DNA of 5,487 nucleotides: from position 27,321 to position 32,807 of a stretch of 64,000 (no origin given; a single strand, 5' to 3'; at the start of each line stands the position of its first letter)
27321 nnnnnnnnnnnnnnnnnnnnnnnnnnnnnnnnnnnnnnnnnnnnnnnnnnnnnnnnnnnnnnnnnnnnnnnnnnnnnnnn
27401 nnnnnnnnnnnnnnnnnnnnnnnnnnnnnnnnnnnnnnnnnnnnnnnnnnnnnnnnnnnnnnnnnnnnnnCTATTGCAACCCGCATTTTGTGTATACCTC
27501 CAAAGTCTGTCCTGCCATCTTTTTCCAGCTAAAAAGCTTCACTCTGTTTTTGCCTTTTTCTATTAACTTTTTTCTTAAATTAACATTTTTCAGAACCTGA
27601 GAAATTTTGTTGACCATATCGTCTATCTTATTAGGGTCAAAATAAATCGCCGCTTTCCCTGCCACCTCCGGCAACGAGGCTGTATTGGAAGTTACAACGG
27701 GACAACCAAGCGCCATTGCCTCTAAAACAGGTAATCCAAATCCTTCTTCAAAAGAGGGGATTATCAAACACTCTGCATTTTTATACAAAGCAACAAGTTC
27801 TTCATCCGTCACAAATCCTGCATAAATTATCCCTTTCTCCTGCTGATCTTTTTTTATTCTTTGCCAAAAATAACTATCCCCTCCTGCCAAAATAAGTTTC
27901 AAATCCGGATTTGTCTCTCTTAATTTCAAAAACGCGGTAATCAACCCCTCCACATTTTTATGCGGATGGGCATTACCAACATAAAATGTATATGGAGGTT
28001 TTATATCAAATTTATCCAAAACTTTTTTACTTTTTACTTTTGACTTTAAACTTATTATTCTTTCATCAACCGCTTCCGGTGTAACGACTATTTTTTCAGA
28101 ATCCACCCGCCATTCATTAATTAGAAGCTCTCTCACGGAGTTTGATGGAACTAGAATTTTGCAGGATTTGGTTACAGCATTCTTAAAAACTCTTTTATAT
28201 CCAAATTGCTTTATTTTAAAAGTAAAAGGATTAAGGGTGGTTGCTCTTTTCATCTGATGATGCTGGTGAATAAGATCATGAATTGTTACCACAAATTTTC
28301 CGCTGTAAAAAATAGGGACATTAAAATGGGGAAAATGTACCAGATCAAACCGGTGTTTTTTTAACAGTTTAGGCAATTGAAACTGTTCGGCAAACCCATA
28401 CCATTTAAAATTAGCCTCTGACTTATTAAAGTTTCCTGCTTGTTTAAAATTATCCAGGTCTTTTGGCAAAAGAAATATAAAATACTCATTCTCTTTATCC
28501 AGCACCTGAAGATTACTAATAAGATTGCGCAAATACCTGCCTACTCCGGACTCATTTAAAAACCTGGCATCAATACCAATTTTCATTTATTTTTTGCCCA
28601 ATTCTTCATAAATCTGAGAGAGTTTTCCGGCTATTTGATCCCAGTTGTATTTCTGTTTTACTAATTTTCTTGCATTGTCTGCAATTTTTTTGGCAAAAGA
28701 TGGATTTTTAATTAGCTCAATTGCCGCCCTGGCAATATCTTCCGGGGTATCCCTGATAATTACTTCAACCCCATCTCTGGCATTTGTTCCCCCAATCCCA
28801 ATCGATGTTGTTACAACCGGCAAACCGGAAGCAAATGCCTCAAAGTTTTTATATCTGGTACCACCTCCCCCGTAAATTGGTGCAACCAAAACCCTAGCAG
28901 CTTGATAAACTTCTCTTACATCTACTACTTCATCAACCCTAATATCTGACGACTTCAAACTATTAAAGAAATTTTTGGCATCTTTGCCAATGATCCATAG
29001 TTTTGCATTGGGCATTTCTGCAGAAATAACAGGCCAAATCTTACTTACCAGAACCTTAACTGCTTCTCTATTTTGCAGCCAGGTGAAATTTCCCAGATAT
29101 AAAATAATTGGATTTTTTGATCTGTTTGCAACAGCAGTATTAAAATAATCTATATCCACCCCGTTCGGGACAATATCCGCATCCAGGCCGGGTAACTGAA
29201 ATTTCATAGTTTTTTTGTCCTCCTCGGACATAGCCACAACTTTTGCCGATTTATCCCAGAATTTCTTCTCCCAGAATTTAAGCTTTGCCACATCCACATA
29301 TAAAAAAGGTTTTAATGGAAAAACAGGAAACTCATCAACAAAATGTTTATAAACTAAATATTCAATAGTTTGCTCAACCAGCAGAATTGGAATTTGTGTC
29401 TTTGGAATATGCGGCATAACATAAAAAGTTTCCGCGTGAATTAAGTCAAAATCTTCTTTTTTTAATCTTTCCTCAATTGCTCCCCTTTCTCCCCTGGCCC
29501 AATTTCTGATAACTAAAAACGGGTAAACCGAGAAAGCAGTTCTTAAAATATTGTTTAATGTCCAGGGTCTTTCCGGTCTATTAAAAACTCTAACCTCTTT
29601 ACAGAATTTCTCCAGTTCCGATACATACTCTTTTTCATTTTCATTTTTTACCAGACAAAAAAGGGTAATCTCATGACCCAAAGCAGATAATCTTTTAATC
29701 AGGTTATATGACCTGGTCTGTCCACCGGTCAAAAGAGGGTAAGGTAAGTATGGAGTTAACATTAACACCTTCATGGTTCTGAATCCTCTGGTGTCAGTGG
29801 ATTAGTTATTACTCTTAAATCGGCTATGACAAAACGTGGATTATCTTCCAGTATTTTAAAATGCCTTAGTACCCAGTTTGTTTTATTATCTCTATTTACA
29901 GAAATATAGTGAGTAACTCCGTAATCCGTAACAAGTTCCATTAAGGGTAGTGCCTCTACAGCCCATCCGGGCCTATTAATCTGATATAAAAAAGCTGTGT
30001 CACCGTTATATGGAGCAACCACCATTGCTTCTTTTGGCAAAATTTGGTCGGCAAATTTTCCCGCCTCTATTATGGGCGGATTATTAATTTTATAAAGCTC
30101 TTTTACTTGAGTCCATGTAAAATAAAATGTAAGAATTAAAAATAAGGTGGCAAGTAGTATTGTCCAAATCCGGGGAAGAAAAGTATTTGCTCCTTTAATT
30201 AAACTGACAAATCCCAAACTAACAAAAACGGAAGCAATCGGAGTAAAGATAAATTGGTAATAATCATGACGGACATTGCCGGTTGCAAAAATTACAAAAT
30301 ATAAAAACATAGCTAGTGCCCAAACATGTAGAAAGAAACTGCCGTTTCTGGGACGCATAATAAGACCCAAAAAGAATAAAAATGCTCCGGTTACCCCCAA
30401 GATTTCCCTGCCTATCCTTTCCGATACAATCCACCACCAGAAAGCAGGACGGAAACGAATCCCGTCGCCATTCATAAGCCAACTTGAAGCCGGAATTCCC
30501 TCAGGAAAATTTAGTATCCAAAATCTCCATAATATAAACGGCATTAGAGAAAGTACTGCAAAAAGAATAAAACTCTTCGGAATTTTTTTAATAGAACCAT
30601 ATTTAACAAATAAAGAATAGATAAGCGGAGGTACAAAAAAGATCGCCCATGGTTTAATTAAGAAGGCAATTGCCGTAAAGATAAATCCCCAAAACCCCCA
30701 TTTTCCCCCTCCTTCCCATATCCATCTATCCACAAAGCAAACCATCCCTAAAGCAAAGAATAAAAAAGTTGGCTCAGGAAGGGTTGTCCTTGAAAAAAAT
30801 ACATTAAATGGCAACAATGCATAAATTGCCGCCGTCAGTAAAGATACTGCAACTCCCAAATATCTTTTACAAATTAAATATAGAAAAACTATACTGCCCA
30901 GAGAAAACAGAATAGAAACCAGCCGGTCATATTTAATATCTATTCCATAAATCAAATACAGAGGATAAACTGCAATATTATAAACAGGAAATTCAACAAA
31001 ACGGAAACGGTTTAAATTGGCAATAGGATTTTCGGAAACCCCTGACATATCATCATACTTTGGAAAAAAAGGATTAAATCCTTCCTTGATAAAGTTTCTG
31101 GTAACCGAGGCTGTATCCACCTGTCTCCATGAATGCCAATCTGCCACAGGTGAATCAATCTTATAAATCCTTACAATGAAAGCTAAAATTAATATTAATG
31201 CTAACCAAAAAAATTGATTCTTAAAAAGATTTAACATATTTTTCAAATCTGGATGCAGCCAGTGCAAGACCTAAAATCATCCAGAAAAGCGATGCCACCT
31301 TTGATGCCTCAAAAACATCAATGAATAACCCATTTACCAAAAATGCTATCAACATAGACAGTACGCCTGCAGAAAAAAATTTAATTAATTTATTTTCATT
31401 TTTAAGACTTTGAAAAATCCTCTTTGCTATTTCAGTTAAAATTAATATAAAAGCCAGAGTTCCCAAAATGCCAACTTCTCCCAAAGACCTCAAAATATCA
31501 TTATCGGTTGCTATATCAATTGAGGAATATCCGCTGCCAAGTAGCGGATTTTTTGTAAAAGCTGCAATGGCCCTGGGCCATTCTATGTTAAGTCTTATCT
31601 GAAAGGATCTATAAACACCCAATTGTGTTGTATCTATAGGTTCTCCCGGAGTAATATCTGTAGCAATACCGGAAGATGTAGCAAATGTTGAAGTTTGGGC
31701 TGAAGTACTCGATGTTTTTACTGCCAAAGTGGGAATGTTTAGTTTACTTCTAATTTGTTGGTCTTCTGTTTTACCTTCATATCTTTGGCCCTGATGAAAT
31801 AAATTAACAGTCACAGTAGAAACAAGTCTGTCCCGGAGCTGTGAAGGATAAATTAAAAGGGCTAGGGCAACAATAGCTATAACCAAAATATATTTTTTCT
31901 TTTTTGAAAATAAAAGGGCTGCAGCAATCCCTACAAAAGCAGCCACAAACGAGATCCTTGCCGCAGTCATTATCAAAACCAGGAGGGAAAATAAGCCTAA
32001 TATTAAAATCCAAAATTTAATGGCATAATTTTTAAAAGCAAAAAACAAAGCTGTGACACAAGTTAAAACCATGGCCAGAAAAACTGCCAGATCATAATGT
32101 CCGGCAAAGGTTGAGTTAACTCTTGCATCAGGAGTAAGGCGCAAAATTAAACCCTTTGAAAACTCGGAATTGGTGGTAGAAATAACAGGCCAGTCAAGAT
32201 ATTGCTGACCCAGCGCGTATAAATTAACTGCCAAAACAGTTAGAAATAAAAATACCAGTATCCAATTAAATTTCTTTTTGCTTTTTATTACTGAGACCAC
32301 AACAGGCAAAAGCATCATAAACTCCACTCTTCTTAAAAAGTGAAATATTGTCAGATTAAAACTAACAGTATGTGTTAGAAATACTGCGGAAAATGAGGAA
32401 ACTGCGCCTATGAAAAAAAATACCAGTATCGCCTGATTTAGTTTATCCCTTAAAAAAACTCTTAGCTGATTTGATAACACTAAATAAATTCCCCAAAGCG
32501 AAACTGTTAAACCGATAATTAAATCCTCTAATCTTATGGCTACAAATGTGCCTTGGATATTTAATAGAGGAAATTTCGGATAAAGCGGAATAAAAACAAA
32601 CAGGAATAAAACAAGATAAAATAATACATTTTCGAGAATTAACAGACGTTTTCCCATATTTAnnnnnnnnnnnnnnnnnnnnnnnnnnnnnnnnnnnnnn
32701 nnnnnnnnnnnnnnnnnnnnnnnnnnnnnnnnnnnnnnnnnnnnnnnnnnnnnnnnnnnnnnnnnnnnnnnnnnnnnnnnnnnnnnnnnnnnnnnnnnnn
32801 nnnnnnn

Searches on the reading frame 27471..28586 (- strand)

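Call 55: search_protein_families(library=pfam, proteins=[window:27471-28586:-], max_evalue=0.001)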
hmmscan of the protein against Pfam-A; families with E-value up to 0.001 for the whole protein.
window:27471-28586:- (371 aa): 6 families
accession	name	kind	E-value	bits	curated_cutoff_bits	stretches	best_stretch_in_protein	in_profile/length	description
PF00534.26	Glycos_transf_1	-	1.9e-38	132.1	26.4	1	195-348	13-172/172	Glycosyl transferases group 1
PF13692.12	Glyco_trans_1_4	-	2.9e-28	99.4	27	1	198-334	2-142/142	Glycosyl transferases group 1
PF13439.12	Glyco_transf_4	-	1.1e-14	55.3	28.5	1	14-174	3-167/170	Glycosyltransferase Family 4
PF13524.12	Glyco_trans_1_2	-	3.3e-10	40.5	25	1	222-351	9-132/144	Glycosyl transferase-like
PF20706.3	GT4-conflict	-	9.3e-08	31.9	26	1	260-307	270-318/385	Family 4 Glycosyltransferase in conflict systems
PF13579.12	Glyco_trans_4_4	-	0.00042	21.1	29.7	0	14-170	2-156/158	Glycosyl transferase 4-like domain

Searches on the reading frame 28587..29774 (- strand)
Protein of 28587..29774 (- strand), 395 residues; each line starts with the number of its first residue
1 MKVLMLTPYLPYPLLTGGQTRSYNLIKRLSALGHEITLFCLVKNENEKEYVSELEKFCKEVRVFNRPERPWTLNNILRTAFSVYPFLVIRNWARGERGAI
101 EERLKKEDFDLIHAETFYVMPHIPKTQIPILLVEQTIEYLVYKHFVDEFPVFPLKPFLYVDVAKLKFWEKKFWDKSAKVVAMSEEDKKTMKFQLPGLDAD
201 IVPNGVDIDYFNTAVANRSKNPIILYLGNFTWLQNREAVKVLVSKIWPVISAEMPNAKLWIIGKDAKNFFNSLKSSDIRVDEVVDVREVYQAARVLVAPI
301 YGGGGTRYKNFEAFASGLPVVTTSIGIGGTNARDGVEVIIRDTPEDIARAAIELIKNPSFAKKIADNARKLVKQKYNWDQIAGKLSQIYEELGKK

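Call 55: search_protein_families(library=pfam, proteins=[window:28587-29774:-], max_evalue=0.001)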
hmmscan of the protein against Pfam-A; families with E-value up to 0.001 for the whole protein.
window:28587-29774:- (395 aa): 5 families
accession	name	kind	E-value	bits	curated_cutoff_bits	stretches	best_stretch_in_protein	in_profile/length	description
PF13692.12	Glyco_trans_1_4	-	2.2e-21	77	27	1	222-357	2-142/142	Glycosyl transferases group 1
PF13439.12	Glyco_transf_4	-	1.2e-13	51.9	28.5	1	17-209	3-169/170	Glycosyltransferase Family 4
PF00534.26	Glycos_transf_1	-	6.2e-12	45.8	26.4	1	217-370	11-171/172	Glycosyl transferases group 1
PF13524.12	Glyco_trans_1_2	-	5e-08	33.5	25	1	285-385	39-142/144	Glycosyl transferase-like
PF13579.12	Glyco_trans_4_4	-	0.00023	22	29.7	1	16-120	1-83/158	Glycosyl transferase 4-like domain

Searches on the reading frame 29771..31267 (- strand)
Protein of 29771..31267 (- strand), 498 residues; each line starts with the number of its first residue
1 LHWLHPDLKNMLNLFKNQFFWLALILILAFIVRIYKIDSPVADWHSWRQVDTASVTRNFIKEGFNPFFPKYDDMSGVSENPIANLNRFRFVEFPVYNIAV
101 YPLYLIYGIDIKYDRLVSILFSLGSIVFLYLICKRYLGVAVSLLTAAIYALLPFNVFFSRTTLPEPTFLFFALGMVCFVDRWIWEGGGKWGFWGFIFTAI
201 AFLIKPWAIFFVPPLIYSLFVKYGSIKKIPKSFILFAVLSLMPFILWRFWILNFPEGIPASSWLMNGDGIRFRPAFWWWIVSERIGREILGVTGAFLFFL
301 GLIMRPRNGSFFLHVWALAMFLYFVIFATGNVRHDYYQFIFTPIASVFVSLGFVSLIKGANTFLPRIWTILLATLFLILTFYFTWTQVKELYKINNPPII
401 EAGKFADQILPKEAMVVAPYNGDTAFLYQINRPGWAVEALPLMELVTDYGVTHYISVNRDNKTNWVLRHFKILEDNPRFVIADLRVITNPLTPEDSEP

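Call 54: search_protein_families(library=pfam, proteins=[window:29771-31267:-], max_evalue=0.001)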
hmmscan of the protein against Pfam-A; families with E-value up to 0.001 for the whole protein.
window:29771-31267:- (498 aa): 1 family
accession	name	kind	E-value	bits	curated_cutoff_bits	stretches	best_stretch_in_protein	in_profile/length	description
PF13231.12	PMT_2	-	8.8e-13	49.2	26.1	1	115-247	25-160/160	Dolichyl-phosphate-mannose-protein mannosyltransferase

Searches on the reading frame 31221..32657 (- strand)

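Call 54: search_protein_families(library=pfam, proteins=[window:31221-32657:-], max_evalue=0.001)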
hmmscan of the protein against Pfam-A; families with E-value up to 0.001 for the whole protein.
window:31221-32657:- (478 aa): 1 family
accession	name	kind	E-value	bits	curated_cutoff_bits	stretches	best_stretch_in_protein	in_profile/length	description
PF04932.20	Wzy_C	-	5.8e-08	33.1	31.7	1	221-404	3-149/149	O-Antigen ligase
